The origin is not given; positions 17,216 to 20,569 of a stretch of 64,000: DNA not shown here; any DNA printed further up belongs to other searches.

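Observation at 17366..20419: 1032-aa secreted hexaheme c-type cytochrome with a long haem-free C-terminal domain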

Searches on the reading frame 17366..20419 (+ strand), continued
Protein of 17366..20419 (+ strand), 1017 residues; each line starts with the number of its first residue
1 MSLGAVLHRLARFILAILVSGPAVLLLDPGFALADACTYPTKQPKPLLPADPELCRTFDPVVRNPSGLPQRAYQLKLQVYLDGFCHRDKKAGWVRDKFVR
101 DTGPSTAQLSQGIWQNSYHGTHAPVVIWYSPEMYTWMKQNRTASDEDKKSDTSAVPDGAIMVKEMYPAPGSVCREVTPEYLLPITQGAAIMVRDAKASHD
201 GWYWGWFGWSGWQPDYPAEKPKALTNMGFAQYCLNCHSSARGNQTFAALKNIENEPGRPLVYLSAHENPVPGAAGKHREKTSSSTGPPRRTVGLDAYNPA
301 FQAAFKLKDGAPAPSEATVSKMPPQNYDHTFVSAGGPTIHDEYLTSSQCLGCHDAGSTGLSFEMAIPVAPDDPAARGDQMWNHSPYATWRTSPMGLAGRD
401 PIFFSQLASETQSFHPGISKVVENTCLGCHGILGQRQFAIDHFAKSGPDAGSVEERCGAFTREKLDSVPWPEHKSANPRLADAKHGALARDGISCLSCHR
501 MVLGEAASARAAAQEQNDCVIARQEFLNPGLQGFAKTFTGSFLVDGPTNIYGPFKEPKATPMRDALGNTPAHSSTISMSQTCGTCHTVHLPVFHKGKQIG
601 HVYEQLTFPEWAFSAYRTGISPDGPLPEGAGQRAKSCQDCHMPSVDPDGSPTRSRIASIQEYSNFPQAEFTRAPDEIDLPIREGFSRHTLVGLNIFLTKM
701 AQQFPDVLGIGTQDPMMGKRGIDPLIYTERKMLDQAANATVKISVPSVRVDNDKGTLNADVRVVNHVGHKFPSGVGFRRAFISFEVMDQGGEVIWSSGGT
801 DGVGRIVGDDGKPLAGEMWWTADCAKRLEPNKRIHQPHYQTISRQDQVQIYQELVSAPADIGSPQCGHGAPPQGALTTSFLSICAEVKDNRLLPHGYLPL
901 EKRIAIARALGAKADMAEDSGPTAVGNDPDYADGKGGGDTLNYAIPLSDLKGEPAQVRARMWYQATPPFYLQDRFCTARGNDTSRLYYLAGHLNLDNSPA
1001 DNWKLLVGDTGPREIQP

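Call 15: find_related_loci(query=A1, collection=genome_contigs, flank=10000)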
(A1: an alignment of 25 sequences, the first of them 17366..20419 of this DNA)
Query A1 (1017 aa) in genome_contigs; peptide patterns used: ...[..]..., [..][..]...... (x = any residue, [..] = any of these).
541 stretches matched a pattern; 372 encode a relative of the query (tblastn E <= 1e-3); the best 80 are kept; 80 distinct loci.
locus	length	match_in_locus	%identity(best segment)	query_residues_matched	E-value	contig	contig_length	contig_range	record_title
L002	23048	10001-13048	65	6-1017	0e+0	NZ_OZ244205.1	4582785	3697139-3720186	MAG: Nisaea sp. isolate 9597659a-a5f6-4932-a0e9-eeb6e27f2c93 chromosome 1, complete sequence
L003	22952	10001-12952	67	36-1011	0e+0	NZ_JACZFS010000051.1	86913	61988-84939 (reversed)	Nisaea nitritireducens strain DSM 19540 Scaffold4_4, whole genome shotgun sequence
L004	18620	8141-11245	60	4-1015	0e+0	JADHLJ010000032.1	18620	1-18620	MAG: Alphaproteobacteria bacterium isolate BS301-5m-G13 BS301-5m-C3711, whole genome shotgun sequence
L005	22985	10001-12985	60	12-1015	0e+0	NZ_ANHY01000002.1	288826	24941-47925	Caenispirillum salinarum AK4 contig2, whole genome shotgun sequence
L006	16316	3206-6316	58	4-1016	0e+0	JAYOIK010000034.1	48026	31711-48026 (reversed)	MAG: Alphaproteobacteria bacterium isolate 139549_S151_maxbin_bins.tsv.153 NODE_574_length_48026_cov_9.184320, whole gen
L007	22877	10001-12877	60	42-1011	0e+0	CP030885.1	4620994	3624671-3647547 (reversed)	MAG: Rhodospirillaceae bacterium isolate ECT2AJA-110-B chromosome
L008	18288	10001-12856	59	36-1011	0e+0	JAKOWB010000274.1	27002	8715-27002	MAG: Pseudomonadota bacterium isolate JPNG_maxbin.086 k201_159880, whole genome shotgun sequence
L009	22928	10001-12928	57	24-1015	0e+0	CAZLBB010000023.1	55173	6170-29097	MAG TPA_asm: uncultured Rhodospirillaceae bacterium isolate binchicken_co130_47 genome assembly, contig: NODE_902_length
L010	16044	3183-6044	58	40-1011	0e+0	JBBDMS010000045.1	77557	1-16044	MAG: Dongiaceae bacterium isolate LejiaB_64_15 Lejia_B_414_length_77557_cov_9, whole genome shotgun sequence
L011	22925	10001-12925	57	24-1015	0e+0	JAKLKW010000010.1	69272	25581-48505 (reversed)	MAG: Alphaproteobacteria bacterium isolate MAG.417 MAG.417-scaffold_544, whole genome shotgun sequence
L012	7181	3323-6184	58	40-1016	0e+0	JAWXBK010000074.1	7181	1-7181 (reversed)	MAG: Rhodospirillaceae bacterium isolate MP6IB1.145 k99_776604, whole genome shotgun sequence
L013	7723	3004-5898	58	34-1016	0e+0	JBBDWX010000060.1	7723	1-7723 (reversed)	MAG: Dongiaceae bacterium isolate LejiaD_2_64_10 Lejia_D_13572_length_7723_cov_5, whole genome shotgun sequence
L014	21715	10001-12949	59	15-1015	0e+0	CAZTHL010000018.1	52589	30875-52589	MAG TPA_asm: uncultured Mycobacteriaceae bacterium isolate SRP128890_co1_269 genome assembly, contig: NODE_1106_length_5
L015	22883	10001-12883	58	33-1016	0e+0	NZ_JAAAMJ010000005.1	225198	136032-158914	Aurantimonas aggregata strain KCTC 52919 NODE_5, whole genome shotgun sequence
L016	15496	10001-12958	55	9-1016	0e+0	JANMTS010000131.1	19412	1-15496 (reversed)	MAG: Holophagales bacterium isolate SOY_29_metabat_132 SOY_29_k141_1911019, whole genome shotgun sequence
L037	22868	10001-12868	57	42-1017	0e+0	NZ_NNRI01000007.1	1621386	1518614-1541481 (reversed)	Mesorhizobium sophorae strain ICMP 19535 contig7, whole genome shotgun sequence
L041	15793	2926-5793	56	42-1017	0e+0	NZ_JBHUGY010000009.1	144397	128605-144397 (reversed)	Mesorhizobium calcicola strain ICMP 19560 contig_17, whole genome shotgun sequence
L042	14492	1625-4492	56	42-1017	0e+0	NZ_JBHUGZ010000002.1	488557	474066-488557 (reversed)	Mesorhizobium newzealandense strain ICMP 19545 contig_10, whole genome shotgun sequence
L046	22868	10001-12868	56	42-1017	0e+0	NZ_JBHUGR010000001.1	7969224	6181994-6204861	Mesorhizobium kowhaii strain ICMP 19512 contig_1, whole genome shotgun sequence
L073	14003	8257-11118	53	43-1017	0e+0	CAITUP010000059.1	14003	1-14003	MAG: uncultured Acetobacteraceae bacterium isolate VK_bin-0718 genome assembly, contig: bin-0718:059/170, whole genome s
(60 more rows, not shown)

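Call 24: search_solved_structures(query=A1, max_evalue=10, show_alignments=5)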
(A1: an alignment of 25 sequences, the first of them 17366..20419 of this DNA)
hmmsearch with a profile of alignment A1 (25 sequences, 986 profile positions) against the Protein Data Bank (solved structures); distinct sequences matched with E-value up to 10: 10.
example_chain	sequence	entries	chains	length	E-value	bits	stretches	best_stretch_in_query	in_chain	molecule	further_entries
5ze8_A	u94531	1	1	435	5.8e-06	27.8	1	721-769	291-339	cytochrome c552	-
9hrk_A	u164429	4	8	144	0.0047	18.1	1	138-234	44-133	Cytochrome P460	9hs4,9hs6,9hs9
6hiu_B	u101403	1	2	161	0.0065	17.7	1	138-234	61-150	Cytochrome P460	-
5h3a_A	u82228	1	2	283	0.2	12.7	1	891-964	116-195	ORF70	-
5h38_A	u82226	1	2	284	0.2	12.7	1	891-964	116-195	ORF70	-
5h39_A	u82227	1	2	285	0.2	12.7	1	891-964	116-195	ORF70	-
1fcd_C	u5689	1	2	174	0.67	11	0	517-595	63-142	FLAVOCYTOCHROME C SULFIDE DEHYDROGENASE (CYTOCHROME SUBUNIT)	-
9htv_A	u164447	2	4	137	1.2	10.2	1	146-239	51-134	Cytochrome c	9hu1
7zqz_A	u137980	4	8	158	1.3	10.1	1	146-239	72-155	Cytochrome c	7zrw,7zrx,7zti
3wz3_A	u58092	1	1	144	1.6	9.7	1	169-197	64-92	TraM protein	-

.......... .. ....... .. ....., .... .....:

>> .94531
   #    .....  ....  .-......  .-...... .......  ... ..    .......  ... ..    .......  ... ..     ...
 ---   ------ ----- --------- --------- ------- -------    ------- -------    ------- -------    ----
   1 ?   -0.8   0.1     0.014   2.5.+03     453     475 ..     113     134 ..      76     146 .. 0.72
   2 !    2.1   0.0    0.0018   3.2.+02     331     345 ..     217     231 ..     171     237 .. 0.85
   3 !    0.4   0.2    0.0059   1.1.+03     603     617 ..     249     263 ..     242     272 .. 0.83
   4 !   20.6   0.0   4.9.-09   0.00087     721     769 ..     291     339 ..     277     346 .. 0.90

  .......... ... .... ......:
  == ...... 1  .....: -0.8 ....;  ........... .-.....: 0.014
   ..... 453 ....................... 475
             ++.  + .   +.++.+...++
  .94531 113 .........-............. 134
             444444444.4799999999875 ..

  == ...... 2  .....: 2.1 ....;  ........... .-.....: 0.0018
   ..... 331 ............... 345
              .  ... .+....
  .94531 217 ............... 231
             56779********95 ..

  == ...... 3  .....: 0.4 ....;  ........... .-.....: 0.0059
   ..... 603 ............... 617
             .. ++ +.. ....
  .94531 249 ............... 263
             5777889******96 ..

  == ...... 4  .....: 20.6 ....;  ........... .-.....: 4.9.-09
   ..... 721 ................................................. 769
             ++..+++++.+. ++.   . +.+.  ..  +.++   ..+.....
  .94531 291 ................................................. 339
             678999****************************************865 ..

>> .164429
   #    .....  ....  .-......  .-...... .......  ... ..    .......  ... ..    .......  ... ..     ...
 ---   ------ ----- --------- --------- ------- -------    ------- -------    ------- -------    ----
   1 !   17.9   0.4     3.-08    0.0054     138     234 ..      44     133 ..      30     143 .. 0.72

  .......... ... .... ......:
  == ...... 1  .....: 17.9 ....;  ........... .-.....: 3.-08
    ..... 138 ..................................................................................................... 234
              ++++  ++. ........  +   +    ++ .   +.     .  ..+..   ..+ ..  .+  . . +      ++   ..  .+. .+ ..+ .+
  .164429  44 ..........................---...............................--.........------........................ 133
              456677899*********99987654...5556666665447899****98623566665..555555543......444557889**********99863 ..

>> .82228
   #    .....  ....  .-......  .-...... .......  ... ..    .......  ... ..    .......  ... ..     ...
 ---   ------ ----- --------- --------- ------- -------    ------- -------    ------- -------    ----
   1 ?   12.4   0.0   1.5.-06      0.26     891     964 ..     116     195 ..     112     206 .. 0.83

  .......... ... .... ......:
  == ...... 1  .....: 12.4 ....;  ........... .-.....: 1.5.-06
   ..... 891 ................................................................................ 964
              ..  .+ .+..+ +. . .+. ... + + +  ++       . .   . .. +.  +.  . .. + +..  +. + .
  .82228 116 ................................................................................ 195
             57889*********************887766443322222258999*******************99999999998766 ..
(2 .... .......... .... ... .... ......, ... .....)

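Call 27: search_protein_representatives(alignment_id=A1)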
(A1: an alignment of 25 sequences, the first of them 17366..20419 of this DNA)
Query: 25 sequences, 986 profile positions. Proteins with E-value up to 0.001 (for the whole library): 2738; up to 1e-10: 1636; up to 1e-30: 683. The best 150 are listed.
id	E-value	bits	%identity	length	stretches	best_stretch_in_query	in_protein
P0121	0.0e+00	1565.6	-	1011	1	14-979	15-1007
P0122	0.0e+00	1310.3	-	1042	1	23-981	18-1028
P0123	0.0e+00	1228.3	-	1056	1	16-985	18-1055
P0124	0.0e+00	1208.2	-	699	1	292-984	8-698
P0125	0.0e+00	1181.2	-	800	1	8-790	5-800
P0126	0.0e+00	1135.7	-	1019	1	11-980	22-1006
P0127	0.0e+00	1113.4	-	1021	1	28-984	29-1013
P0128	0.0e+00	1084.8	-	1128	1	43-980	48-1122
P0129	0.0e+00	1079.5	-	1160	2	216-982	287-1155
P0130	0.0e+00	1069.3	-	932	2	508-984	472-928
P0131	0.0e+00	1064.1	-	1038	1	20-984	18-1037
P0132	0.0e+00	1043.7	-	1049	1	12-985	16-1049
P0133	7.1e-286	967.6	-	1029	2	503-980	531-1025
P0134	1.2e-259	880.8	-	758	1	14-679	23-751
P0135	1.3e-243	827.8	-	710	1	30-699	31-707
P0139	4.6e-206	703.4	-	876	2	509-979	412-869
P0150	3.8e-186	637.5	-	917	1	40-979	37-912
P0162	2.8e-175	601.5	-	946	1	56-978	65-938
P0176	8.1e-165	566.9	-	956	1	41-978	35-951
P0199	7.5e-151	520.6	-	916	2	508-980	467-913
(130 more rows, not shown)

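Call 30: predict_structure(alignment_id=A1)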
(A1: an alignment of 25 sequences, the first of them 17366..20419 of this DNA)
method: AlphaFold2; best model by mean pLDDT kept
length: 1017 residues; sequences in the alignment: 25
mean_pLDDT: 69.9   pTM: 0.69
mean pLDDT of the five models: 69.9, 66.9, 66.8, 64.7, 51.2
residues with pLDDT >= 90: 127; 70-90: 471; 50-70: 180; < 50: 239
segments of 3 or more residues with pLDDT < 50: 1-7, 20-35, 102-122, 147-149, 207-244, 261-293, 331-336, 349-370, 374-389, 581-585, 642-689, 713-725
pLDDT, mean of each block of 10 residues (from residue 1): 45 54 40 47 82 88 80 77 88 83 42 41 71 89 56 79 71 76 65 67 53 38 35 33 56 76 38 36 37 66 81 87 69 50 55 29 40 47 42 63 87 88 76 83 83 88 84 80 84 63 84 86 86 79 77 59 57 63 54 87 73 86 87 71 46 37 31 36 38 71 78 46 50 64 91 92 86 76 95 93 87 82 65 78 93 87 86 83 87 88 92 87 84 73 95 95 87 86 91 73 84 86
secondary structure, 60 per line:
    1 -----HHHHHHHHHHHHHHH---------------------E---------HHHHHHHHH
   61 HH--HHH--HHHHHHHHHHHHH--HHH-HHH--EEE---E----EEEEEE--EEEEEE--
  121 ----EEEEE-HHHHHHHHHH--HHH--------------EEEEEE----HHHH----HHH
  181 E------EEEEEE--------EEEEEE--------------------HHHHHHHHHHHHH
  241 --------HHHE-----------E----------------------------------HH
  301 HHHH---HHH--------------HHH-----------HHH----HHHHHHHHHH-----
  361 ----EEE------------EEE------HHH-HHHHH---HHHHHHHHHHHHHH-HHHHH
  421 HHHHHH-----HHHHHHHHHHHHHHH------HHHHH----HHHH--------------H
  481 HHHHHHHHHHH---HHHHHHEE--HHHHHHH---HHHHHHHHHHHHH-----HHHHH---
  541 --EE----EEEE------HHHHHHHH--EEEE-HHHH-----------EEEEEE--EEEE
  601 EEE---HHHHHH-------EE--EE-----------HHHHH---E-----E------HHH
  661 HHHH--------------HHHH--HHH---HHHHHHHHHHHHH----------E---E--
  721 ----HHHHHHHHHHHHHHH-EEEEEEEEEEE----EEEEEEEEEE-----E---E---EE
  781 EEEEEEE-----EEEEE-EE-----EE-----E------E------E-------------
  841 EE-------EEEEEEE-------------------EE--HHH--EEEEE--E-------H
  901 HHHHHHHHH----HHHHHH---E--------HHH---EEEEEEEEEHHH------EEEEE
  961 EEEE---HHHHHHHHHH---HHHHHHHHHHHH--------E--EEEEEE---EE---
elements in order (helices of 4 or more, strands of 3 or more residues): H6-20 H52-62 H70-82 E94-96 E105-110 E113-118 E125-129 H131-140 E160-165 H170-173 E188-193 E202-207 H228-240 H299-304 H346-355 E365-367 E380-382 H393-397 H401-414 H416-426 H432-446 H453-457 H462-465 H480-491 H495-500 H505-511 H515-527 H533-537 E549-552 H559-566 E569-572 H574-577 E589-594 E597-603 H607-612 H637-641 H658-664 H679-682 H691-703 H725-739 E741-751 E756-765 E779-787 E793-797 E850-856 E885-889 H900-909 H914-919 E938-946 E956-964 H968-977 H981-992 E1004-1009

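Call 32: fold_search(model_id=the predicted structure, library=pdb)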
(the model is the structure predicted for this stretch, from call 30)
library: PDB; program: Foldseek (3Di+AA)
matches with E <= 10: 330; with E <= 0.001: 1
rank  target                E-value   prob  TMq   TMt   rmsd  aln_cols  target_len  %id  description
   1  5ze8                  7.6e-09  1.00  0.20  0.45  17.6       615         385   14  Crystal structure of a penta-heme cytochrome c552 from Thermochromatium tepidum (released 2018-04-25)
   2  5m59_C                1.6e-02  0.30  0.06  0.04  17.2       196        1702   12  Crystal structure of Chaetomium thermophilum Brr2 helicase core in complex with Prp8 Jab1 domain (released 2016-12-21)
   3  4f92                  2.0e-02  0.11  0.06  0.05  24.1       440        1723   10  Brr2 Helicase Region S1087L (released 2012-10-17)
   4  5m5p_A                2.5e-02  0.09  0.06  0.04  25.6       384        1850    9  S. cerevisiae spliceosomal helicase Brr2 (271-end) in complex with the Jab/MPN domain of S. cerevisiae Prp8 (released 2016-12-07)
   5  8rc0_B                2.7e-02  0.08  0.06  0.04  23.7       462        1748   10  Structure of the human 20S U5 snRNP (released 2024-03-27)
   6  6qv4                  3.1e-02  0.08  0.06  0.05  25.2       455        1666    9  Crystal structure of the Ski2 RNA-helicase Brr2 from Chaetomium thermophilum bound to ATP-gamma-S (released 2020-01-15)
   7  9fmd_B                3.1e-02  0.06  0.06  0.04  23.8       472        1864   10  Integrative model of the human post-catalytic spliceosome (P-complex) (released 2024-07-10)
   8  3jcm_N                3.9e-02  0.16  0.06  0.04  18.1       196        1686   11  Cryo-EM structure of the spliceosomal U4/U6.U5 tri-snRNP (released 2016-02-24)
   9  7bdj_B                4.3e-02  0.06  0.06  0.05  23.9       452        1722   10  Human Brr2 Helicase Region in complex with C-tail deleted Jab1 and mant-ATPgammaS (released 2021-06-09)
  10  6qv3                  4.5e-02  0.18  0.06  0.04  15.9       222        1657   10  Crystal structure of the Ski2 RNA-helicase Brr2 from Chaetomium thermophilum bound to ADP (released 2020-01-15)
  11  7os1_B                4.8e-02  0.07  0.06  0.04  24.2       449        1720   10  Cryo-EM structure of Brr2 in complex with Fbp21 (released 2022-02-23)
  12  4bgd_A                6.9e-02  0.10  0.05  0.04  17.2       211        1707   12  Crystal structure of Brr2 in complex with the Jab1/MPN domain of Prp8 (released 2013-05-29)
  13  5m59_E                7.3e-02  0.16  0.06  0.04  17.4       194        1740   10  Crystal structure of Chaetomium thermophilum Brr2 helicase core in complex with Prp8 Jab1 domain (released 2016-12-21)
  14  6qws                  7.3e-02  0.13  0.06  0.04  17.7       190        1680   12  Crystal structure of the Ski2 RNA-helicase Brr2 from Chaetomium thermophilum in the apo state (released 2020-01-15)
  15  4f91                  8.1e-02  0.07  0.06  0.04  23.3       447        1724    9  Brr2 Helicase Region (released 2012-10-17)
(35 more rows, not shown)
